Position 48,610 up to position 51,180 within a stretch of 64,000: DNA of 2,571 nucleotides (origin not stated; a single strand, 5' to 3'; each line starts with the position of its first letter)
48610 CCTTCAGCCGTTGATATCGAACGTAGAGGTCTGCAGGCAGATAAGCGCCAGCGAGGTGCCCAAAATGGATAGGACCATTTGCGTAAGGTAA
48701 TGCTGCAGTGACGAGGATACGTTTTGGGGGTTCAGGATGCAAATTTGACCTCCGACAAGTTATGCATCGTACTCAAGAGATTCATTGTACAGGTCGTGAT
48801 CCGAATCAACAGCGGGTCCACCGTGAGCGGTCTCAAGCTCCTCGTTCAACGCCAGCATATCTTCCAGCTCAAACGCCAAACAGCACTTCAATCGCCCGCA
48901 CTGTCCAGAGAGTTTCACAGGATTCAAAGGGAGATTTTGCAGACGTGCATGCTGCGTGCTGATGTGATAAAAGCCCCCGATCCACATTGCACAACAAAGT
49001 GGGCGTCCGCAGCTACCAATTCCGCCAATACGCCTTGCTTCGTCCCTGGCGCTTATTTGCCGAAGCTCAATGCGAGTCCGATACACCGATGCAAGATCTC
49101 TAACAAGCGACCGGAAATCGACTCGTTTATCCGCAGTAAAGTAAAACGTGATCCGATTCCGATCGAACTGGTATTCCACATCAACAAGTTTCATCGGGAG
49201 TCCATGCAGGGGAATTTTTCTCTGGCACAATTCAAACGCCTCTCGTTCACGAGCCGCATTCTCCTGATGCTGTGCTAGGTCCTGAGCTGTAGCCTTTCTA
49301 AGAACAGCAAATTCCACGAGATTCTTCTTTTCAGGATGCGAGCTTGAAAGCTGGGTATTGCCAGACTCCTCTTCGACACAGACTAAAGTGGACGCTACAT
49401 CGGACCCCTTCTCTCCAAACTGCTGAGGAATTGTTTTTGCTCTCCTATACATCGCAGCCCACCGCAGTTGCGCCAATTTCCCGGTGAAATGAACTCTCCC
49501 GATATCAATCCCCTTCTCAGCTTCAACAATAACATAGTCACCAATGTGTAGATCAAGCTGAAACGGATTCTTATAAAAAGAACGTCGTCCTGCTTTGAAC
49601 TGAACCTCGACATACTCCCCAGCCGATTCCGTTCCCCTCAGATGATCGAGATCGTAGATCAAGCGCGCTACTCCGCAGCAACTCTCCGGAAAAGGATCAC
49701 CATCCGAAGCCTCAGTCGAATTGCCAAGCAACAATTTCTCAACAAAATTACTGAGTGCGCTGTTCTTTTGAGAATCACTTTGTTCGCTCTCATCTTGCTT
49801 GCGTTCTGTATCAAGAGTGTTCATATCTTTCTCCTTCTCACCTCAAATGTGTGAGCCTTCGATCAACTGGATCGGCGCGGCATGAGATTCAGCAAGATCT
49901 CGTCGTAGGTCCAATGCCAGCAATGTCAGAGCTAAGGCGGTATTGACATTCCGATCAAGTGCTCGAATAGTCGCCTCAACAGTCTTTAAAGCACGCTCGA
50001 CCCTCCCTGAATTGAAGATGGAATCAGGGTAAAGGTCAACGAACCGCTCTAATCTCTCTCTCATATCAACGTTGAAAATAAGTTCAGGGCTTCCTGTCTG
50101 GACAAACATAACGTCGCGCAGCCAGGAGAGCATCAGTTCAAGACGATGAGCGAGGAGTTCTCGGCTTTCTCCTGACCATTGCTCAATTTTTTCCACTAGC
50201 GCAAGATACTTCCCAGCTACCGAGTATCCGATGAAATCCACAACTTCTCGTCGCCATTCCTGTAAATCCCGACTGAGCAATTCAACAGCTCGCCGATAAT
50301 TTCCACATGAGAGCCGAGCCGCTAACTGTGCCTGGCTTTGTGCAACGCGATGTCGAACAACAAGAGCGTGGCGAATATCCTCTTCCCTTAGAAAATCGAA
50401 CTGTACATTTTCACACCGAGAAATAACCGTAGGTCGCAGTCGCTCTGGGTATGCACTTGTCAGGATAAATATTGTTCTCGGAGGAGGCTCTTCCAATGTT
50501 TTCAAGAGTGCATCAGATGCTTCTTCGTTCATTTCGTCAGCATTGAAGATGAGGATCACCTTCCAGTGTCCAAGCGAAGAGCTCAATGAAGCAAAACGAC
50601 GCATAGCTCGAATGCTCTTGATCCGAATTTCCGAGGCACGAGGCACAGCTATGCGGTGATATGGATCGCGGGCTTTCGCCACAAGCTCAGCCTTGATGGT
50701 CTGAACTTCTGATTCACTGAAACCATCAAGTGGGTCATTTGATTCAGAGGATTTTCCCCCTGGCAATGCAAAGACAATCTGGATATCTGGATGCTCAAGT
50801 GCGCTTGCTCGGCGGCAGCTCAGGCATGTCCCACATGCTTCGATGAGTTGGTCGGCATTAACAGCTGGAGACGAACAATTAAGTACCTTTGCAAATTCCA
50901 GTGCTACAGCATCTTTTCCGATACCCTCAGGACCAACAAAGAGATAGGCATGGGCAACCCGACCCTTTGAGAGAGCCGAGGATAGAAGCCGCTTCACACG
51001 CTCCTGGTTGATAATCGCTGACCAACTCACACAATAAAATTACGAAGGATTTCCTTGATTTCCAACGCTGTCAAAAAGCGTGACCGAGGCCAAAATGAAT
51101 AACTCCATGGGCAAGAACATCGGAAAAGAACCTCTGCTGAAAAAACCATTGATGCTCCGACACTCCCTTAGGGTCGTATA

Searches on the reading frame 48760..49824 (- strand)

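Call 43: search_protein_families(library=pfam, proteins=[window:48760-49824:-], max_evalue=0.00001)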
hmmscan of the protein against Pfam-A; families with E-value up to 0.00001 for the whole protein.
window:48760-49824:- (354 aa): 1 family
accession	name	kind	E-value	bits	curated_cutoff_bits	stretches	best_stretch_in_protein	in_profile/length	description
PF04468.17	PSP1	-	6.6e-39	132.6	27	1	174-257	3-86/86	PSP1 C-terminal conserved region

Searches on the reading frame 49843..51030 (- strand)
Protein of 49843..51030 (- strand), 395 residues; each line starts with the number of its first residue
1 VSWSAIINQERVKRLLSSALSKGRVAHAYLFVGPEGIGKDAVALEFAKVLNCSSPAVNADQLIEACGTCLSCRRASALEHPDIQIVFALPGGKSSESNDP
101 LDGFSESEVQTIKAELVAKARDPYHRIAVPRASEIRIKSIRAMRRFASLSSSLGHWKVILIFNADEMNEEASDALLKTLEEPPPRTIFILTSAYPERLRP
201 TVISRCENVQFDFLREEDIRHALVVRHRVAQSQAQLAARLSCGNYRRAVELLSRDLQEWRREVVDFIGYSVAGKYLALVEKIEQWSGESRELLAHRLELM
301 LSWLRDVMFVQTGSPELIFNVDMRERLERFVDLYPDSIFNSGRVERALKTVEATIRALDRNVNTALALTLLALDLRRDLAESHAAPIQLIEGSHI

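Call 43: search_protein_families(library=pfam, proteins=[window:49843-51030:-], max_evalue=0.00001)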
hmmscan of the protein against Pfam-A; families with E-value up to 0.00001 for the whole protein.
window:49843-51030:- (395 aa): 2 families
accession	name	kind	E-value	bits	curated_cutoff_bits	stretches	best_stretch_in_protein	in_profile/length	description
PF13177.12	DNA_pol3_delta2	-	3.2e-43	148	27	1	9-212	2-158/161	DNA polymerase III, delta subunit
PF00004.35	AAA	-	4.4e-06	27.6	21.2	0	117-209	18-126/131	ATPase family associated with various cellular activities (AAA)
